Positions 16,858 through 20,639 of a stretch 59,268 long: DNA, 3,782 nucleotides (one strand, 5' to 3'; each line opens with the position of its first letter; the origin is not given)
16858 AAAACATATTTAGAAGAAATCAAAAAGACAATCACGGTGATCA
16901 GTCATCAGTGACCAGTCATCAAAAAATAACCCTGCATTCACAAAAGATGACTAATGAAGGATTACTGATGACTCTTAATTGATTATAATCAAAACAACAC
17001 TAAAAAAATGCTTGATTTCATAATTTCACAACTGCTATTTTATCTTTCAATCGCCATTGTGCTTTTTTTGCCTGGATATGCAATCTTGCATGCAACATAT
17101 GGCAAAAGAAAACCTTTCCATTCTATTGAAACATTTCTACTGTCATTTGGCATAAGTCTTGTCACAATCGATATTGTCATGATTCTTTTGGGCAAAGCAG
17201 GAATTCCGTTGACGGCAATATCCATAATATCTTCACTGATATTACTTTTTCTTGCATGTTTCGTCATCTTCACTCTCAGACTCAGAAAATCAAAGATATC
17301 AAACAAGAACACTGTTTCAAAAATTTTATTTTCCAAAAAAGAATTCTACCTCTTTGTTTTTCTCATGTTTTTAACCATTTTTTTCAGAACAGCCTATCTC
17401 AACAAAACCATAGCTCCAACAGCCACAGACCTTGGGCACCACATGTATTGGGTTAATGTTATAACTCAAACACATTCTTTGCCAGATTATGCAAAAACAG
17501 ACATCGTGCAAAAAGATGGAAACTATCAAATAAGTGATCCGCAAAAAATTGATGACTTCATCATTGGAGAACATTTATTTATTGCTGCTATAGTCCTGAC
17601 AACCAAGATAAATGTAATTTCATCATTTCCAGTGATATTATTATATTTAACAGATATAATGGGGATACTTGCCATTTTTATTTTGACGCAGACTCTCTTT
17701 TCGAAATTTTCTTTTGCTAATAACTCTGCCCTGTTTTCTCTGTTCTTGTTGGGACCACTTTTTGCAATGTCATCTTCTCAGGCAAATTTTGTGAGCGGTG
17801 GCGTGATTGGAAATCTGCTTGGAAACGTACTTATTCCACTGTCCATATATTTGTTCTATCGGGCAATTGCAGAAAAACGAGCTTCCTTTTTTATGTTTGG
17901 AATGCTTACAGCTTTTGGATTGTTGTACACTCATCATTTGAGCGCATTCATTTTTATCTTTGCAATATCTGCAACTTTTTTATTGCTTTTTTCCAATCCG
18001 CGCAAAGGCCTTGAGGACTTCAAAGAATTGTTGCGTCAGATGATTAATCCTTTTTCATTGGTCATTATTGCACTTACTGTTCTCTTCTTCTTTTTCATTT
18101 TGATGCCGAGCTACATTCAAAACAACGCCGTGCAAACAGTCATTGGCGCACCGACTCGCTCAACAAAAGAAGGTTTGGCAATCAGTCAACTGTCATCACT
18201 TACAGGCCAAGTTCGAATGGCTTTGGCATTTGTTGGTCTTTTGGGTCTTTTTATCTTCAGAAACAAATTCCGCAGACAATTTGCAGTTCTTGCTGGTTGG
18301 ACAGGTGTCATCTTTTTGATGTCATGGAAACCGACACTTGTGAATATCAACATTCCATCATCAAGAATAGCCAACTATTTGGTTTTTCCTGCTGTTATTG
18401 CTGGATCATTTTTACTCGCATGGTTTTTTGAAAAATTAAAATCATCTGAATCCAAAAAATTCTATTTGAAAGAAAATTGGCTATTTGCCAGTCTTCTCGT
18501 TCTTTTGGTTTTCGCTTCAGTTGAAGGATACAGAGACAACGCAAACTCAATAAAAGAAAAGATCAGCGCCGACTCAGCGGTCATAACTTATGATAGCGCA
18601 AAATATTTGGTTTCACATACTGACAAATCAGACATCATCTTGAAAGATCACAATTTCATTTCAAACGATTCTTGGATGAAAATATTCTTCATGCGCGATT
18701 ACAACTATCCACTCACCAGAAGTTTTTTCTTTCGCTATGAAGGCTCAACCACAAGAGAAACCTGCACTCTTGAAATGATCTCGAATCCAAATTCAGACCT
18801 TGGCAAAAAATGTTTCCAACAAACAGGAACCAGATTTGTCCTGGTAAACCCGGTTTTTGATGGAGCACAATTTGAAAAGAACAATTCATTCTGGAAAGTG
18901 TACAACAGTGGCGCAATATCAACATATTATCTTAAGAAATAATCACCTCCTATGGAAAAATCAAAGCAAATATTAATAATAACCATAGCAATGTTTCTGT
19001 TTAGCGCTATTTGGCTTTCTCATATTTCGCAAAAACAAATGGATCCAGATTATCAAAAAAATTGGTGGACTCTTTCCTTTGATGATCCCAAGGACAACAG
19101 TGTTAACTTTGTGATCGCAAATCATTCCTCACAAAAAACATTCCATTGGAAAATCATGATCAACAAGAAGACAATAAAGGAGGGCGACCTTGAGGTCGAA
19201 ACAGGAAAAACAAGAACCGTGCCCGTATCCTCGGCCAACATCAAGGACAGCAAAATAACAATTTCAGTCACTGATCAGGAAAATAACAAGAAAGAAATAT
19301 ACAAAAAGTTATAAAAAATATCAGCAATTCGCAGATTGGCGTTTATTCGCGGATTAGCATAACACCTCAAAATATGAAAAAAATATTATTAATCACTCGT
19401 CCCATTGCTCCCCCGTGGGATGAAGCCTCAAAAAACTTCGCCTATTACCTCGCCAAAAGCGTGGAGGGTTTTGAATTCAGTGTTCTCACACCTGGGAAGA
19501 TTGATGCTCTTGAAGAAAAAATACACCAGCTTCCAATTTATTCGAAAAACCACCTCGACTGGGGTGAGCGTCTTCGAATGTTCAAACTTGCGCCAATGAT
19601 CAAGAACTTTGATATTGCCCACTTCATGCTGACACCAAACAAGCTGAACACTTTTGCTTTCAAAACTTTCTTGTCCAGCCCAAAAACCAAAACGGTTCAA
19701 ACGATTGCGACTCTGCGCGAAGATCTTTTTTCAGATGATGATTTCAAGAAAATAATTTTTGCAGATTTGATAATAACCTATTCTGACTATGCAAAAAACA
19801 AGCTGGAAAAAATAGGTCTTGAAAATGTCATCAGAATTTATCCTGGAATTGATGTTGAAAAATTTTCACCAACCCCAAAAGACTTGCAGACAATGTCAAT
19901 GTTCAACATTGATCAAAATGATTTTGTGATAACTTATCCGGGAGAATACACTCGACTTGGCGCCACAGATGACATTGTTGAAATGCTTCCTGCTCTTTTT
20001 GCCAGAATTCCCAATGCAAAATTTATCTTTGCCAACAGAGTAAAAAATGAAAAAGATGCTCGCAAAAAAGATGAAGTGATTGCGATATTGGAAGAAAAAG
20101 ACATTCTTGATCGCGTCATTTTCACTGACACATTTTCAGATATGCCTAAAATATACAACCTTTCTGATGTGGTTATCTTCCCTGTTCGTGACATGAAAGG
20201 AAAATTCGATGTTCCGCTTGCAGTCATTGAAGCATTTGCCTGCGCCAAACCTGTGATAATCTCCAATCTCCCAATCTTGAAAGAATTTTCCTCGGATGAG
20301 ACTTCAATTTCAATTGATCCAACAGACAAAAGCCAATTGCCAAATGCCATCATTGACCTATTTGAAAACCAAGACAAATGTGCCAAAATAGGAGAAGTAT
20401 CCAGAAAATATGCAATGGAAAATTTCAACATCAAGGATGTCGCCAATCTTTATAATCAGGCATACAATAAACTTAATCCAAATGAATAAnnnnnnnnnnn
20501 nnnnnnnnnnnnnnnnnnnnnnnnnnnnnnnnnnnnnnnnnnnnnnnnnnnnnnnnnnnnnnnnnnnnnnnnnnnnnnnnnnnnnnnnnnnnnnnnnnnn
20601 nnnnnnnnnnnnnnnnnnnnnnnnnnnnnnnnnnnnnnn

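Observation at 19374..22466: RtcB-like protein translationally coupled to a glycosyltransferase upstream and a thymidylate-kinase-like P-loop protein downstream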

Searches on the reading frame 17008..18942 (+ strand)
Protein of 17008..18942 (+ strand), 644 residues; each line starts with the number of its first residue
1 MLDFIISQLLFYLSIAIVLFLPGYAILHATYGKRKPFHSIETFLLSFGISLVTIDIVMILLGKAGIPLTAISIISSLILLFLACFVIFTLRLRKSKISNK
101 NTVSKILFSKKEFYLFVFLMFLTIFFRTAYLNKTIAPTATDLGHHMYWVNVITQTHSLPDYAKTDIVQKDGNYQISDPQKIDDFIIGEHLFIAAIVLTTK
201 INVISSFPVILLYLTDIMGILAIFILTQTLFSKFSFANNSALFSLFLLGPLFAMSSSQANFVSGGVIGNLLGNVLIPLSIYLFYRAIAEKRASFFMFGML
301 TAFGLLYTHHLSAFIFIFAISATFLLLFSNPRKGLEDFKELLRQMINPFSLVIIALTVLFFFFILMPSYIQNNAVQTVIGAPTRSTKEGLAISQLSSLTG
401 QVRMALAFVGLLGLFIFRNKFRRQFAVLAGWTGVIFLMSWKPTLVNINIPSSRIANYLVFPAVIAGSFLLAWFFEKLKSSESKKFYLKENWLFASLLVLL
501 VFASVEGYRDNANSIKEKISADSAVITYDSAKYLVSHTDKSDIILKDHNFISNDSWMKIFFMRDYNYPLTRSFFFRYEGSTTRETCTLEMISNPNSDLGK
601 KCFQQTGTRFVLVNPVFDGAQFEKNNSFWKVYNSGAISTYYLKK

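Call 3: search_protein_families(library=pfam, proteins=[window:17008-18942:+], max_evalue=0.01)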
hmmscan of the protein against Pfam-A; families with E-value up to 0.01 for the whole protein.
window:17008-18942:+ (644 aa): 1 family
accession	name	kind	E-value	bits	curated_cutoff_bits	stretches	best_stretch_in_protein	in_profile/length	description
PF07760.16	DUF1616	-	3.5e-07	30.1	31.6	1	12-91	25-116/307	Protein of unknown function (DUF1616)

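Call 78: search_protein_families(library=pfam, proteins=[window:17008-18942:+], max_evalue=1)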
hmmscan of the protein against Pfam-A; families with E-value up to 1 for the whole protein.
window:17008-18942:+ (644 aa): 1 family
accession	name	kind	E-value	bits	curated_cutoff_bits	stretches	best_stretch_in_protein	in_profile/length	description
PF07760.16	DUF1616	-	3.5e-07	30.1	31.6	1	12-91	25-116/307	Protein of unknown function (DUF1616)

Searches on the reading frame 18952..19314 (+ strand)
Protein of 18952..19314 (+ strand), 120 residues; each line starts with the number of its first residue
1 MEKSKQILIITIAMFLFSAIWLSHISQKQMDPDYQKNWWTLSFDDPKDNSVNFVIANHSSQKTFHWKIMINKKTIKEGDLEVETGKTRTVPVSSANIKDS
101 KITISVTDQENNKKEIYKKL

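Call 3: search_protein_families(library=pfam, proteins=[window:18952-19314:+], max_evalue=0.01)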
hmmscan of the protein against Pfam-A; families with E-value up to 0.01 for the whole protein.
window:18952-19314:+ (120 aa): 3 families
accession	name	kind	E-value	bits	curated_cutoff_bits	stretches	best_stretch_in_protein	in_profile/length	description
PF20620.4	DUF6805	-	0.0027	18.5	27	1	36-114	42-125/133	Family of unknown function (DUF6805)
PF16353.11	LacZ_4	-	0.0063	17.2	27.3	0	60-106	13-64/87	Beta-galactosidase, domain 4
PF24053.1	DUF7356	-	0.0071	16.7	27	1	52-108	37-94/105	Domain of unknown function (DUF7356)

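Call 69: search_protein_families(library=padloc, proteins=[window:18952-19314:+], max_evalue=0.01)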
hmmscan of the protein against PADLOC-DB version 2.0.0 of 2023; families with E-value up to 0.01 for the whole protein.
window:18952-19314:+ (120 aa): 0 families

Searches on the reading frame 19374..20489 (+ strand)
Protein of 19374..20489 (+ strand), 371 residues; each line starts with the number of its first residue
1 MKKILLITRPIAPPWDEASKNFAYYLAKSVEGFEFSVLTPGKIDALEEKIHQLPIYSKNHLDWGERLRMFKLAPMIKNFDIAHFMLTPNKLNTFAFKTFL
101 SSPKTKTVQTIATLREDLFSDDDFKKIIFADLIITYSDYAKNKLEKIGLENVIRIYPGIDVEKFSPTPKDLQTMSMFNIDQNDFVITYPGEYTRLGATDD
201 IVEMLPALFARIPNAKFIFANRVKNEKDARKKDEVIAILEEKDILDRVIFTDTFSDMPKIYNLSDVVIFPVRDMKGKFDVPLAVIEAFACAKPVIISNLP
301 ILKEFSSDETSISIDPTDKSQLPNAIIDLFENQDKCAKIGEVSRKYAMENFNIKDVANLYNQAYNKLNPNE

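Call 3: search_protein_families(library=pfam, proteins=[window:19374-20489:+], max_evalue=0.01)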
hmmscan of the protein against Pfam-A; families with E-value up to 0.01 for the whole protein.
window:19374-20489:+ (371 aa): 3 families
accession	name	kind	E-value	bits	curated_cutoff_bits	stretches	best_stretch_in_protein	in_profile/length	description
PF00534.26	Glycos_transf_1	-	4e-16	59.5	26.4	1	178-345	10-171/172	Glycosyl transferases group 1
PF13692.12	Glyco_trans_1_4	-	5.6e-15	56.3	27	1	185-332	3-142/142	Glycosyl transferases group 1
PF13439.12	Glyco_transf_4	-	3.1e-05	24.5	28.5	1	21-163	10-170/170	Glycosyltransferase Family 4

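Call 4: search_protein_families(library=ncbifam, proteins=[window:19374-20489:+], max_evalue=0.01)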
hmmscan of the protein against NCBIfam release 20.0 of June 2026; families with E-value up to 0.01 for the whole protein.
window:19374-20489:+ (371 aa): 21 families
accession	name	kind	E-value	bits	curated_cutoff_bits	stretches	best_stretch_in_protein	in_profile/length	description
TIGR03088.1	stp2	hypoth_equivalog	2.3e-15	56.5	409.05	1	146-366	156-372/374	TIGR03088 family PEP-CTERM/XrtA system glycosyltransferase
TIGR03999.1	thiol_BshA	equivalog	5.4e-15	55.2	273.7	1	143-367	159-373/375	N-acetyl-alpha-D-glucosaminyl L-malate synthase BshA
NF053513.1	Gtran_IagA_BgsA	equivalog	4.8e-14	52.1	460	1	130-367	106-331/333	LTA glycolipid anchor biosynthesis glycosyltransferase, IagA/BgsA family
TIGR04063.1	stp3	hypoth_equivalog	6.7e-14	51.6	442.05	1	148-367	178-395/397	TIGR04063 family PEP-CTERM/XrtA system glycosyltransferase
TIGR04047.1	MSMEG_0565_glyc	hypoth_equivalog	6.4e-12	45.2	259.85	1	124-339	133-348/373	MSMEG_0565 family glycosyltransferase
NF053787.1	GlcN_PG_synth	equivalog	8e-12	44.7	480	2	282-367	276-359/361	N-acetylglucosaminyl phosphatidylglycerol synthase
TIGR03449.1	mycothiol_MshA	equivalog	1.3e-11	44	462.5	1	151-366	189-402/406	D-inositol-3-phosphate glycosyltransferase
NF012028.0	PRK15484.1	subfamily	1.2e-09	37.8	618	1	103-363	120-374/380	lipopolysaccharide N-acetylglucosaminyltransferase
NF049987.1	DaglGlyslTfaseDgs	equivalog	4.5e-09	35.7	500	1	129-366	101-326/332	processive diacylglycerol alpha-glucosyltransferase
NF038298.1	EPS_HpsO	equivalog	4.5e-09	35.6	575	1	132-367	149-387/388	hormogonium polysaccharide biosynthesis glycosyltransferase HpsO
NF041876.1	EPS_EpsE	equivalog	1.9e-08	34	400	1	232-357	262-386/389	exopolysaccharide biosynthesis GT4 family glycosyltransferase EpsE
NF038295.1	EPS_HpsP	equivalog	3.8e-08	32.7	550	1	167-367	191-387/388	hormogonium polysaccharide biosynthesis glycosyltransferase HpsP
TIGR02149.1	glgA_Coryne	subfamily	7.5e-08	31.9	302.4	1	130-366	145-389/391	glycogen synthase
NF047684.1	TeichurnBiosyTuaC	equivalog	1.6e-07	30.6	550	1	127-367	162-389/391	teichuronic acid biosynthesis protein TuaC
TIGR04157.1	glyco_rSAM_CFB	subfamily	1.7e-06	27.3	400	1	88-360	130-402/406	TIGR04157 family glycosyltransferase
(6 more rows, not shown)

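Call 69: search_protein_families(library=padloc, proteins=[window:19374-20489:+], max_evalue=0.01)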
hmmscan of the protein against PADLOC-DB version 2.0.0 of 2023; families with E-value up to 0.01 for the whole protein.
window:19374-20489:+ (371 aa): 0 families

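Call 70: search_protein_families(library=phrogs, proteins=[window:19374-20489:+], max_evalue=0.001)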
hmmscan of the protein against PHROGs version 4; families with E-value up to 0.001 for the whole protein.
window:19374-20489:+ (371 aa): 1 family
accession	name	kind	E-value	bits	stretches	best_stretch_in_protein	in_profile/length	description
phrog_2170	-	moron, auxiliary metabolic gene and host takeover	2.3e-14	54.3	1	87-358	77-363/374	glycosyltransferase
